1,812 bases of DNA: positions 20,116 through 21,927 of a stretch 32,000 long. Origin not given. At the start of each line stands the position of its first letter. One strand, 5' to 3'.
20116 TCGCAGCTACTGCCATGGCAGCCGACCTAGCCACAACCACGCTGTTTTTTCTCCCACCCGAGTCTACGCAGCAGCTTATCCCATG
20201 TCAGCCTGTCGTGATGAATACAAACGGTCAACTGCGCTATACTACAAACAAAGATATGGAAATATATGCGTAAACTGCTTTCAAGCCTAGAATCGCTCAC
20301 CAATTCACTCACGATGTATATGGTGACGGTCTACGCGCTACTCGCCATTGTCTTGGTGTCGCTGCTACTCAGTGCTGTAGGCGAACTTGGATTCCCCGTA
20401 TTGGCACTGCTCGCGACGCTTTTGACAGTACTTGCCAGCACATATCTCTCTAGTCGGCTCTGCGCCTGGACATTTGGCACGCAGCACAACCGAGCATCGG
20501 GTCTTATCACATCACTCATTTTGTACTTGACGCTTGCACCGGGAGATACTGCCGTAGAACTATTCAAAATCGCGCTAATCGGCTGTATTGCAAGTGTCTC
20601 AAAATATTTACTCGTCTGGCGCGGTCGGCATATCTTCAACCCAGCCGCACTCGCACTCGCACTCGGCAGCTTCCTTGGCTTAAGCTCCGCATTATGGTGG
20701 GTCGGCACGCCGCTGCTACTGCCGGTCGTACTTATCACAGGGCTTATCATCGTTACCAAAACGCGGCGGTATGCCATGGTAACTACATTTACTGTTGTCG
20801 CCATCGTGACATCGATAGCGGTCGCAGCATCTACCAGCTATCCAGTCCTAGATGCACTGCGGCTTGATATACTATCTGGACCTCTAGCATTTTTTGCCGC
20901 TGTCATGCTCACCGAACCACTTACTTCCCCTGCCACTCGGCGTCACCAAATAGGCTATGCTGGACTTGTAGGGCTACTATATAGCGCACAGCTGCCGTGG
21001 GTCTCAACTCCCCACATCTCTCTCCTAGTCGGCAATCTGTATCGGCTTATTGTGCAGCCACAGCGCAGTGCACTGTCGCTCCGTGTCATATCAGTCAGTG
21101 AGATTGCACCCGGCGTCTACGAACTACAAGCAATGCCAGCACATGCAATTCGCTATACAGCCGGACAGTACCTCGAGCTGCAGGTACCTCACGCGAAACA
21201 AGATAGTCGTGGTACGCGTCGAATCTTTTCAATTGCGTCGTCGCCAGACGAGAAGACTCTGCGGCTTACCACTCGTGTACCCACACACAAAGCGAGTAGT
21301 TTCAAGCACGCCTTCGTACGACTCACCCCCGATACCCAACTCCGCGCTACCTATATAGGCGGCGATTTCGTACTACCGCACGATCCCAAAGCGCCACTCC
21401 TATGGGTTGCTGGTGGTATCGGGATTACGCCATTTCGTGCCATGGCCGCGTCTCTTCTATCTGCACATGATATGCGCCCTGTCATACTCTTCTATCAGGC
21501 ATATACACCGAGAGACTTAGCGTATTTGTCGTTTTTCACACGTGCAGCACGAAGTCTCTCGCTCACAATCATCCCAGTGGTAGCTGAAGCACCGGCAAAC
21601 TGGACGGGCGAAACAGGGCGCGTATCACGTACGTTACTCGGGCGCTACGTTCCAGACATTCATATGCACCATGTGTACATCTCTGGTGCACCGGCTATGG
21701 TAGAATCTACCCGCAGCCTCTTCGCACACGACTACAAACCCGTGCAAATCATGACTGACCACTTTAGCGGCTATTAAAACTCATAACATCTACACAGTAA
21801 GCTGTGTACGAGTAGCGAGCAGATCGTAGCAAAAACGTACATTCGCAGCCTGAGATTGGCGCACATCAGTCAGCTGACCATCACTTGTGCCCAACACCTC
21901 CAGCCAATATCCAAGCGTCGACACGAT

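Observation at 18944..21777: Three-gene overlapping cluster that reads as a minimal flavin-based transmembrane electron-transfer system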

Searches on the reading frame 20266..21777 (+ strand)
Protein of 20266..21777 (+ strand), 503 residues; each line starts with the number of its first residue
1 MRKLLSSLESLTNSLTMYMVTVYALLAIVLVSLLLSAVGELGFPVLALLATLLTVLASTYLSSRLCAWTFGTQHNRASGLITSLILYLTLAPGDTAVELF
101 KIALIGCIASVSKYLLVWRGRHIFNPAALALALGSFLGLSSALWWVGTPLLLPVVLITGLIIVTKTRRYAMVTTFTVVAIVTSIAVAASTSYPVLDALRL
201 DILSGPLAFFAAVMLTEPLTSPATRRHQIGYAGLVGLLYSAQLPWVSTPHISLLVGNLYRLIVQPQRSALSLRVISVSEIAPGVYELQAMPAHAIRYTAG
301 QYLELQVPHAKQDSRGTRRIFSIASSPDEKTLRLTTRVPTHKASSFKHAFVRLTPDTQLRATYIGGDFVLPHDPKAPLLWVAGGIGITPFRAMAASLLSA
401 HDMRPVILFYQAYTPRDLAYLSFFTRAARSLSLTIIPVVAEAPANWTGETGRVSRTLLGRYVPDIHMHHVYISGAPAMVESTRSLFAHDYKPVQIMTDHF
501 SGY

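Call 3: search_protein_families(library=pfam, proteins=[window:20266-21777:+], max_evalue=0.1)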
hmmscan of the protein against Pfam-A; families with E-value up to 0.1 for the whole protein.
window:20266-21777:+ (503 aa): 2 families
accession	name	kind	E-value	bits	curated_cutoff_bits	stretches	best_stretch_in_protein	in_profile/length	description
PF00175.26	NAD_binding_1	-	3e-15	57.2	22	1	381-483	2-108/109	Oxidoreductase NAD-binding domain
PF03116.20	NQR2_RnfD_RnfE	-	1.5e-05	25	27.7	1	156-239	179-259/296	NQR2, RnfD, RnfE family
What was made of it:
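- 21073..21777 (+): Gene 3, C-terminal module (aa 270-503): cytoplasmic FNR-type FAD- and NAD(P)H-binding reductase. It contains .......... (nt 21217-21246), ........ (nt 21412-21435) and a C-terminal aromatic residue, Y503. PF00175 scores 57.2 bits (call 3).
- The window protein's own PF03116 score is below Pfam's threshold (call 3).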

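Call 4: search_protein_families(library=ncbifam, proteins=[window:20266-21777:+], max_evalue=0.1)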
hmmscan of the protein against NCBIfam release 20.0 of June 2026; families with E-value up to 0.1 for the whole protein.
window:20266-21777:+ (503 aa): 24 families
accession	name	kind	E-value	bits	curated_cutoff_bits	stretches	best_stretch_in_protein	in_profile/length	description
NF005963.0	PRK08051.1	equivalog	2.7e-26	92.3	230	1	270-500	4-230/233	NAD(P)H-flavin reductase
NF040810.1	BenC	equivalog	2.2e-18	66.5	430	1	277-500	112-330/333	benzoate 1,2-dioxygenase electron transfer component BenC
NF045803.1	MethMoxFADbindMmoC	equivalog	4.6e-17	61.8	500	1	273-487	110-326/343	aromatic/alkene monooxygenase hydroxylase FAD-binding subunit MmoC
NF008822.0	PRK11872.1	equivalog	1.5e-15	57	402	1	284-488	123-322/341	anthranilate 1,2-dioxygenase electron transfer component AntC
NF009805.0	PRK13289.1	equivalog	1.8e-15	56.8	432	1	295-488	183-380/399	NO-inducible flavohemoprotein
NF007964.0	PRK10684.1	equivalog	3.9e-13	49.1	383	1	270-483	10-219/333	NADH oxidoreductase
NF052252.1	flav_redu_LuxG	exception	2.2e-12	46.6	340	1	273-491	4-218/232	flavin mononucleotide reductase LuxG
NF058606.1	GlBtMonoRdsGbcB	equivalog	5.2e-09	35.5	500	1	299-487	45-233/362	glycine betaine monooxygenase reductase subunit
NF004317.0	PRK05713.1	equivalog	9.3e-09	35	338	1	257-406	79-223/312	iron-sulfur-binding ferredoxin reductase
TIGR02160.1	PA_CoA_Oxy5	hypoth_equivalog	5e-08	32.1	420.8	1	291-418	27-152/352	1,2-phenylacetyl-CoA epoxidase subunit PaaE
NF008178.0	PRK10926.1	equivalog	6.6e-08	32.1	390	1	273-488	8-227/248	ferredoxin--NADP(+) reductase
TIGR01941.1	nqrF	equivalog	1.7e-05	23.9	295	1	318-487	206-389/405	NADH:ubiquinone reductase (Na(+)-transporting) subunit F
NF000797.0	PRK00054.1-2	equivalog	2.8e-05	23.5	270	1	271-398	16-139/267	dihydroorotate dehydrogenase electron transfer subunit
TIGR01946.1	rnfD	subfamily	7.1e-05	22.3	207.05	1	156-239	205-289/327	RnfABCDGE type electron transport complex subunit D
NF004859.0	PRK06214.1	equivalog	0.00018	20.3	432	1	319-393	326-410/539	sulfite reductase subunit alpha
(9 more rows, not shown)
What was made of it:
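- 21073..21777 (+): NCBIfam NAD(P)H-flavin reductase matches at E 2.7e-26 over aa 270-500 (call 4).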

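Call 11: find_homologous_proteins(query=window:20266-21777:+)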
Query window:20266-21777:+ (503 aa): 2706 proteins with E <= 0.001 among 8000 candidates; the best 120 are listed.
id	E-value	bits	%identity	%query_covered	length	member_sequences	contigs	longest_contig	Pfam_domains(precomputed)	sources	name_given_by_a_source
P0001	0.0e+0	1083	100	100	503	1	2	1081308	PF00175.27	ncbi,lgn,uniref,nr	ncbi:hypothetical protein GII36_03915 [Candidatus Mycosynbacter amalyticus]|uniref:FAD-binding FR-ty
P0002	4.8e-285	964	89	100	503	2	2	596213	PF00175.27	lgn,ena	-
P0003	3.1e-261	885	80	100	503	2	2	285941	PF00175.27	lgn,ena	-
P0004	4.6e-210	717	66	100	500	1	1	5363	PF00175.27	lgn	-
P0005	5.7e-206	703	66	100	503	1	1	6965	PF00175.27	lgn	-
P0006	3.7e-192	658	62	100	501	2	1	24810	PF00175.27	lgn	-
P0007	3.9e-189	648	62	100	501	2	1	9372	PF00175.27,PF03116.21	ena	-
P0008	1.6e-181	622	58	100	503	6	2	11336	PF00175.27,PF03116.21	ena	-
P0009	3.0e-176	605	58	100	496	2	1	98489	PF00175.27,PF03116.21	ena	-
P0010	4.1e-176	605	55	100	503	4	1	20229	PF00175.27,PF03116.21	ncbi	-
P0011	1.2e-175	603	57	100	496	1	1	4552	PF00175.27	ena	-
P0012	4.2e-175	601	55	100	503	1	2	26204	PF00175.27,PF03116.21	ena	-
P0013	6.4e-171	587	55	100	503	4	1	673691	PF00175.27,PF03116.21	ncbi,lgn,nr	ncbi:hypothetical protein I8H83_01565 [Candidatus Saccharibacteria bacterium]|nr:hypothetical protei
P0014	1.3e-158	547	56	97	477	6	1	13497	PF00175.27,PF03116.21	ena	-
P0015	6.1e-153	528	52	99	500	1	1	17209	PF00175.27,PF03116.21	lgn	-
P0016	2.5e-149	516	51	99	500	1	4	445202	PF00175.27,PF03116.21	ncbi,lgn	-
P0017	1.5e-147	510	50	100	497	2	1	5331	PF00175.27,PF03116.21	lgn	-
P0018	8.8e-145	501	56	84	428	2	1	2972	PF00175.27,PF03116.21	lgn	-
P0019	3.0e-139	483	48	99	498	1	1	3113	PF00175.27,PF03116.21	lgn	-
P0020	1.3e-137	478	49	99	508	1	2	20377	PF00175.27,PF03116.21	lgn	-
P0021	3.6e-136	473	49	99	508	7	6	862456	PF00175.27,PF03116.21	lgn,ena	-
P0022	1.0e-135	471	47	99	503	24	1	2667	PF00175.27,PF03116.21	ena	-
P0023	3.1e-124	434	45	99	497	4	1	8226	PF00175.27,PF03116.21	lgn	-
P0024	1.6e-123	431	42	100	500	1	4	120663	PF00175.27,PF03116.21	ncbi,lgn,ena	-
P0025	2.9e-123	430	44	100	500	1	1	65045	PF00175.27,PF03116.21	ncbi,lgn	-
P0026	9.1e-121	422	45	100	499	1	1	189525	PF00175.27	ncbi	-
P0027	9.5e-119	415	43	99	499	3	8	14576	PF00175.27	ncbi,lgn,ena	-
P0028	1.5e-118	415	45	100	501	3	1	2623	PF00175.27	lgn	-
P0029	6.8e-118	413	43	99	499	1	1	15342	PF00175.27,PF03116.21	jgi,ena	-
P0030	1.0e-117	412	44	97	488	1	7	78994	PF00175.27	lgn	-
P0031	1.1e-117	412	44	99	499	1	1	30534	PF00175.27,PF03116.21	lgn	-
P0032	2.1e-117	411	42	99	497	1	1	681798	PF00175.27,PF03116.21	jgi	jgi:ferredoxin-NADP reductase/Na+-translocating ferredoxin:NAD+ oxidoreductase RnfD subunit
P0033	7.7e-116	406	41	99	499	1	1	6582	PF00175.27,PF03116.21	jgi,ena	jgi:ferredoxin-NADP reductase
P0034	9.9e-116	406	42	99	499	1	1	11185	PF00175.27,PF08030.18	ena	-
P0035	1.3e-115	405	42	99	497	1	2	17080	PF00175.27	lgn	-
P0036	1.8e-115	405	40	100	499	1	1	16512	PF00175.27,PF03116.21,PF08030.18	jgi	jgi:ferredoxin-NADP reductase/Na+-translocating ferredoxin:NAD+ oxidoreductase RnfD subunit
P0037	2.5e-115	404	41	100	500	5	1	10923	PF00175.27,PF03116.21,PF08030.18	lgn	-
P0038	2.9e-115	404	41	100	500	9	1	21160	PF00175.27,PF03116.21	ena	-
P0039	6.6e-115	403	43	99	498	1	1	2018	PF00175.27,PF03116.21,PF08030.18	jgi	jgi:glycine betaine catabolism B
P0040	1.1e-114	402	43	100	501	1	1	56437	PF00175.27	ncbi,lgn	-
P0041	2.3e-114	401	42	97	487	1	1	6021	PF00175.27,PF03116.21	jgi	jgi:ferredoxin-NADP reductase/Na+-translocating ferredoxin:NAD+ oxidoreductase RnfD subunit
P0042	2.3e-114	401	44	100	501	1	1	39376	PF00175.27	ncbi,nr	ncbi:hypothetical protein EYC59_02470 [Candidatus Saccharibacteria bacterium]|nr:MAG: hypothetical p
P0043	4.3e-114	400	42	99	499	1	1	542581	PF00175.27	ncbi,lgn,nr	ncbi:MAG: hypothetical protein JWN26_245 [Candidatus Saccharibacteria bacterium]|nr:hypothetical pro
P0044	8.7e-114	399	43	100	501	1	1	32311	PF00175.27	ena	-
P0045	1.6e-113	398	43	100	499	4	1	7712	PF00175.27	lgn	-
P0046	2.1e-113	398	42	99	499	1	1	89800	PF00175.27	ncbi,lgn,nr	ncbi:hypothetical protein EPN95_03755 [Patescibacteria group bacterium]|nr:MAG: hypothetical protein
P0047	2.2e-113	398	42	100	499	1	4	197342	PF00175.27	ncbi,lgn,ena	-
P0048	3.1e-113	397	41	97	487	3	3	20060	PF00175.27,PF03116.21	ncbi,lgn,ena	-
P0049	4.4e-113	397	41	100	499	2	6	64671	PF00175.27,PF08030.18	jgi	jgi:ferredoxin-NADP reductase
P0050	8.5e-113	396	43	97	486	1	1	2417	PF00175.27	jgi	jgi:ferredoxin-NADP reductase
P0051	3.6e-112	394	42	100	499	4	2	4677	PF00175.27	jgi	jgi:ferredoxin-NADP reductase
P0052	9.5e-112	392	42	99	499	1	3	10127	PF00175.27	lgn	-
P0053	1.8e-111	391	41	100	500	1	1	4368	PF00175.27,PF03116.21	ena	-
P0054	5.5e-111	390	42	97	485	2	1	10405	PF00175.27,PF03116.21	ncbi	-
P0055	7.4e-110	386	40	99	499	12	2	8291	PF00175.27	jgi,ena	jgi:ferredoxin-NADP reductase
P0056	2.0e-109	385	41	100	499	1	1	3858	PF00175.27,PF03116.21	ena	-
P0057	1.1e-108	382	41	97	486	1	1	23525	PF00175.27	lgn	-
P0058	1.7e-108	382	41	97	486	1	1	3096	PF00175.27,PF08030.18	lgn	-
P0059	2.2e-108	381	40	100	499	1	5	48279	PF00175.27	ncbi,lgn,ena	-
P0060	2.9e-108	381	41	99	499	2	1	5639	PF00175.27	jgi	jgi:ferredoxin-NADP reductase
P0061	5.0e-108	380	40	99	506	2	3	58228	PF00175.27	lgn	-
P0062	4.6e-107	377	41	92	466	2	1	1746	PF00175.27,PF03116.21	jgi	-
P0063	3.4e-105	371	42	100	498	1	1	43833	PF00175.27,PF03116.21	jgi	jgi:Flavodoxin reductases (ferredoxin-NADPH reductases) family 1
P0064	5.1e-105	370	41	98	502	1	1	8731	PF00175.27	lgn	-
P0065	8.9e-105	369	39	99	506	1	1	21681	PF00175.27,PF03116.21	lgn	-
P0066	1.4e-103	365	41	88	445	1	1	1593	PF00175.27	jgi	jgi:ferredoxin-NADP reductase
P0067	1.9e-102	362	39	99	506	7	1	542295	PF00175.27,PF03116.21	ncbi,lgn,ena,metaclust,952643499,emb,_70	metaclust:\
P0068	1.4e-101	359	38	99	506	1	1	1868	PF00175.27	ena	-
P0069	7.9e-101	356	37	99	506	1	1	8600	PF00175.27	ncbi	-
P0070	5.8e-99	350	45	80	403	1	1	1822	PF00175.27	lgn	-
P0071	2.1e-98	348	36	99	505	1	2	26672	PF00175.27,PF03116.21,PF08030.18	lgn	-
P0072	2.2e-98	348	39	99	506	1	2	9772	PF00175.27,PF03116.21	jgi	jgi:ferredoxin-NADP reductase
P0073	3.2e-98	348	37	99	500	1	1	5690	PF00175.27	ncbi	-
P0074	3.3e-98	348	38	99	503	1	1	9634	PF00175.27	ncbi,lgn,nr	ncbi:MAG TPA: hypothetical protein VLA88_00300 [Candidatus Saccharimonadales bacterium]|nr:hypotheti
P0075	4.0e-98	347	39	99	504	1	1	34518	PF00175.27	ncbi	-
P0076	7.3e-98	347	39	99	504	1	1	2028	PF00175.27,PF03116.21,PF08030.18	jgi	jgi:ferredoxin-NADP reductase/Na+-translocating ferredoxin:NAD+ oxidoreductase RnfD subunit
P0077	8.5e-98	346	38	97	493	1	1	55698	PF00175.27,PF03116.21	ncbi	-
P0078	3.0e-97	345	37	99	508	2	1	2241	PF00175.27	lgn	-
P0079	3.5e-97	344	37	99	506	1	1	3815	PF00175.27,PF03116.21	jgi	jgi:ferredoxin-NADP reductase/Na+-translocating ferredoxin:NAD+ oxidoreductase RnfD subunit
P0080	3.6e-97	344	37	99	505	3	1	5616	PF00175.27,PF03116.21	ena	-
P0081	3.8e-97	344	36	99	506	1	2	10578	PF00175.27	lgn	-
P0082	3.9e-97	344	37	99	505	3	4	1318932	PF00175.27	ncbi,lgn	-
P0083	9.0e-97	343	38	98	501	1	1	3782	PF00175.27,PF03116.21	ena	-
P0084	2.0e-96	342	40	99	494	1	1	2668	PF00175.27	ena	-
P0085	8.6e-96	340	38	99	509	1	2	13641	PF00175.27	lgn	-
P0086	1.7e-95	339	39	99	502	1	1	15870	PF00175.27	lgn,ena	-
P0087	1.7e-95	339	38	99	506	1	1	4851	PF00175.27,PF03116.21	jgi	jgi:ferredoxin-NADP reductase/Na+-translocating ferredoxin:NAD+ oxidoreductase RnfD subunit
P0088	1.8e-95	339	38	99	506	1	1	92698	PF00175.27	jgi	jgi:ferredoxin-NADP reductase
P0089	2.4e-95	338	38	97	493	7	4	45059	PF00175.27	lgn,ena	-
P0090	2.5e-95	338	37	99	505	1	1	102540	PF00175.27,PF08030.18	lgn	-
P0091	2.5e-95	338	38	100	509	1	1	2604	PF00175.27,PF03116.21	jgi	jgi:glycine betaine catabolism B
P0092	2.7e-95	338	39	100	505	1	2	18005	PF00175.27,PF00970.31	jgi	jgi:glycine betaine catabolism B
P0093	4.8e-95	337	38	99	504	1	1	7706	PF00175.27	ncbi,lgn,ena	-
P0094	4.9e-95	337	38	99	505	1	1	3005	PF00175.27,PF03116.21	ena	-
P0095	6.2e-95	337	40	100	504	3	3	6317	PF00175.27,PF03116.21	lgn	-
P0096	7.1e-95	337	37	99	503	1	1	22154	PF00175.27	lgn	-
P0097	7.5e-95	337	38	100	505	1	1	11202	PF00175.27,PF03116.21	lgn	-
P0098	8.6e-95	336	38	99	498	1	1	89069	PF00175.27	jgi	jgi:ferredoxin-NADP reductase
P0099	9.0e-95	336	37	99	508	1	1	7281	PF00175.27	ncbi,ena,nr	ncbi:MAG TPA: oxidoreductase [Candidatus Levybacteria bacterium]|nr:oxidoreductase [Candidatus Levyb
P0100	1.1e-94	336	39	99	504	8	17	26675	PF00175.27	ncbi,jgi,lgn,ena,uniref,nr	ncbi:hypothetical protein A3J43_01785 [Candidatus Uhrbacteria bacterium RIFCSPHIGHO2_12_FULL_54_23]|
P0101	1.8e-94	335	41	99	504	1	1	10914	PF00175.27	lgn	-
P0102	3.4e-94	335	37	99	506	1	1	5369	PF00175.27,PF03116.21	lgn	-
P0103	5.2e-94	334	40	100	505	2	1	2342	PF00175.27,PF03116.21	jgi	jgi:ferredoxin-NADP reductase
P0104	7.3e-94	333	36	99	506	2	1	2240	PF00175.27,PF03116.21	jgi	jgi:ferredoxin-NADP reductase/Na+-translocating ferredoxin:NAD+ oxidoreductase RnfD subunit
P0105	1.2e-93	333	39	99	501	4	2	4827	PF00175.27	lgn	-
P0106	1.3e-93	333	36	99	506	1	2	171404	PF00175.27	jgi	jgi:ferredoxin-NADP reductase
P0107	2.2e-93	332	40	99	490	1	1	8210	PF00175.27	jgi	jgi:ferredoxin-NADP reductase/Na+-translocating ferredoxin:NAD+ oxidoreductase RnfD subunit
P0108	2.3e-93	332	37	98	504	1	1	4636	PF00175.27,PF03116.21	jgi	jgi:ferredoxin-NADP reductase/Na+-translocating ferredoxin:NAD+ oxidoreductase RnfD subunit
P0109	2.3e-93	332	39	99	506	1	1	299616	PF00175.27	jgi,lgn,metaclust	metaclust:\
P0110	3.4e-93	331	37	100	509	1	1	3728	PF00175.27,PF03116.21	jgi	jgi:ferredoxin-NADP reductase/Na+-translocating ferredoxin:NAD+ oxidoreductase RnfD subunit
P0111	3.4e-93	331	37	99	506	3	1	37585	PF00175.27,PF03116.21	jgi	jgi:ferredoxin-NADP reductase/Na+-translocating ferredoxin:NAD+ oxidoreductase RnfD subunit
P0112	3.6e-93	331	38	99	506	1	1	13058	PF00175.27,PF03116.21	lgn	-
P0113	4.2e-93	331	37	99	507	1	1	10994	PF00175.27,PF03116.21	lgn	-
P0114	4.3e-93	331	37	98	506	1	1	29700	PF00175.27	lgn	-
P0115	4.3e-93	331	38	99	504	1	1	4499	PF00175.27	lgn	-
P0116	5.5e-93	331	36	99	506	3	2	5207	PF00175.27,PF03116.21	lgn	-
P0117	6.7e-93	330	37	100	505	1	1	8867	PF00175.27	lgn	-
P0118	7.2e-93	330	36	99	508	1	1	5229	PF00175.27,PF03116.21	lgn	-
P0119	9.4e-93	330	36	99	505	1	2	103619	PF00175.27,PF03116.21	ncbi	-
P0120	9.4e-93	330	37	99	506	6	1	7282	PF00175.27,PF03116.21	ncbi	-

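Call 15: find_related_loci(query=A1, collection=genome_contigs, flank=6000)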
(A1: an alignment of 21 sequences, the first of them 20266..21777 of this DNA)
Query A1 (503 aa) in genome_contigs; peptide patterns used: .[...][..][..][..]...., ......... (x = any residue, [..] = any of these).
600 stretches matched a pattern (row limit reached: there are more); 544 encode a relative of the query (tblastn E <= 1e-3); the best 80 are kept; 80 distinct loci.
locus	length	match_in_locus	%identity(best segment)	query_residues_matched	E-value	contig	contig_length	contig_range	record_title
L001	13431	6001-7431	58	1-484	2e-175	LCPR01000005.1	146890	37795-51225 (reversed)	MAG: Candidatus Saccharibacteria bacterium GW2011_GWC2_48_9 UY35_C0005, whole genome shotgun sequence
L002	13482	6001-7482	51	8-503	2e-142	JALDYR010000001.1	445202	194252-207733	MAG: Candidatus Saccharibacteria bacterium isolate MCT-ROC-43 NODE_2_length_445202_cov_58.846891, whole genome shotgun s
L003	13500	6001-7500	42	1-503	2e-130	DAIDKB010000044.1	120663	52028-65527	MAG TPA_asm: bacterium isolate clean398 k141_609593, whole genome shotgun sequence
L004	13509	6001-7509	41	1-503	2e-122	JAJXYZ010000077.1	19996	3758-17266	MAG: bacterium isolate BP7.bin25 NODE_3901_length_19996_cov_2.138910, whole genome shotgun sequence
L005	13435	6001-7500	42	3-503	2e-120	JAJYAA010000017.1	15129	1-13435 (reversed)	MAG: bacterium isolate BP8.bin114 NODE_5664_length_15129_cov_1.380416, whole genome shotgun sequence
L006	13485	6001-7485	42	8-503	4e-120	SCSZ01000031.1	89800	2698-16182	MAG: Patescibacteria group bacterium isolate FW300_bin.23 FW300_bin.23-143566, whole genome shotgun sequence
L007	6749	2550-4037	41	8-503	4e-119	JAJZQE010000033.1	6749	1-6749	MAG: bacterium isolate SKS1.bin36 NODE_19889_length_6749_cov_2.778919, whole genome shotgun sequence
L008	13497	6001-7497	45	1-503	7e-119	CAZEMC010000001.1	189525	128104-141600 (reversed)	MAG TPA_asm: uncultured Candidatus Saccharibacteria bacterium isolate SRP342105_co1_113 genome assembly, contig: NODE_75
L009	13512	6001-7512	38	4-503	3e-111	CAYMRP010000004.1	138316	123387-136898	MAG TPA_asm: uncultured Gammaproteobacteria bacterium isolate SRP286056_co1_76 genome assembly, contig: NODE_83_length_1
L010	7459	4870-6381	40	4-503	4e-110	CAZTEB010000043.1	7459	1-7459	MAG TPA_asm: uncultured Pseudomonadales bacterium isolate SRP334346_co1_115 genome assembly, contig: NODE_7616_length_74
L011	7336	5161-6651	37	4-503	3e-107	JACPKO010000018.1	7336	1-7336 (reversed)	MAG: Candidatus Daviesbacteria bacterium isolate NC_groundwater_496_Ag_S-0.1um_39_16 S35_SO-1_scaffold_7342, whole genom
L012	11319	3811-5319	39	8-503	1e-105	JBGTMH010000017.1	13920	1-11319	MAG: Patescibacteria group bacterium isolate JTS-RE358 k141_5265058, whole genome shotgun sequence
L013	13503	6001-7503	36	9-503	8e-105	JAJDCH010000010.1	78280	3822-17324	MAG: Candidatus Levyibacteriota bacterium isolate OFTM270 OFTM270_9, whole genome shotgun sequence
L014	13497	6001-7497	36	7-503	1e-104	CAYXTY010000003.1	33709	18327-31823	MAG TPA_asm: uncultured Gammaproteobacteria bacterium isolate SRP286056_co1_91 genome assembly, contig: NODE_1388_length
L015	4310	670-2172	41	8-503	4e-105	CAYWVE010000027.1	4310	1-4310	MAG TPA_asm: uncultured Candidatus Saccharibacteria bacterium isolate binchicken_co31_362 genome assembly, contig: k141_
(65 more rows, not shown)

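Call 24: search_solved_structures(query=A1, max_evalue=0.01, show_alignments=0)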
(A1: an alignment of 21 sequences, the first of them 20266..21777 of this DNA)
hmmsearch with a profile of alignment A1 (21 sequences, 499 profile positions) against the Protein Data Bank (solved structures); distinct sequences matched with E-value up to 0.01: 147 (the best 60 are shown).
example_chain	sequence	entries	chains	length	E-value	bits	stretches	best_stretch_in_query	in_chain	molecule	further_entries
1qfj_A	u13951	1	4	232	4.6e-27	98.1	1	266-494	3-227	PROTEIN (FLAVIN REDUCTASE)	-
1krh_A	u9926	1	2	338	3.1e-22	82.1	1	271-497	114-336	Benzoate 1,2-Dioxygenase Reductase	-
4wqm_A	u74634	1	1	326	1.5e-20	76.6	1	264-495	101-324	Toluene-4-monooxygenase electron transfer component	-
5ogx_A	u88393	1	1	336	1.8e-20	76.3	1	263-497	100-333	Cytochrome P450 reductase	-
7qu3_A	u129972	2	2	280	3.6e-19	72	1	314-498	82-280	Na(+)-translocating NADH-quinone reductase subunit F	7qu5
7qty_A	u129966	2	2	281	4.1e-19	71.8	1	315-498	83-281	Na(+)-translocating NADH-quinone reductase subunit F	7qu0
2eix_A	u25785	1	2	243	1.1e-18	70.4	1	277-489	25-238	NADH-cytochrome b5 reductase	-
2r6h_A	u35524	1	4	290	1.5e-16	63.4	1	344-496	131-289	NADH:ubiquinone oxidoreductase, Na translocating, F subunit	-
1tvc_A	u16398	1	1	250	1.9e-16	63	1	289-493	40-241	METHANE MONOOXYGENASE COMPONENT C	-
4u9u_A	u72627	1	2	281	2e-16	63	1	315-498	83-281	Na(+)-translocating NADH-quinone reductase subunit F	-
8ad4_A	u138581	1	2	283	2e-16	63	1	315-498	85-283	Na(+)-translocating NADH-quinone reductase subunit F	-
4uaj_A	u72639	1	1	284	2e-16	62.9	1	315-498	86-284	Na(+)-translocating NADH-quinone reductase subunit F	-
7xk3_F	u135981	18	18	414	2.3e-16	62.8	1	315-498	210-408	Na(+)-translocating NADH-quinone reductase subunit F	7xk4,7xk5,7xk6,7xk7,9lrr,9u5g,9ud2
8a1t_F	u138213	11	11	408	4.2e-16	61.9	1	315-498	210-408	Na(+)-translocating NADH-quinone reductase subunit F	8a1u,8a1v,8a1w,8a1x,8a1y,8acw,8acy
6o0a_A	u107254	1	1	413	4.4e-16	61.8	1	256-496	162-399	Flavohemoglobin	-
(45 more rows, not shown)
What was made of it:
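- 21073..21777 (+): PDB profile hits include 1qfj (Fre, E 4.6e-27) and NqrF (call 24).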
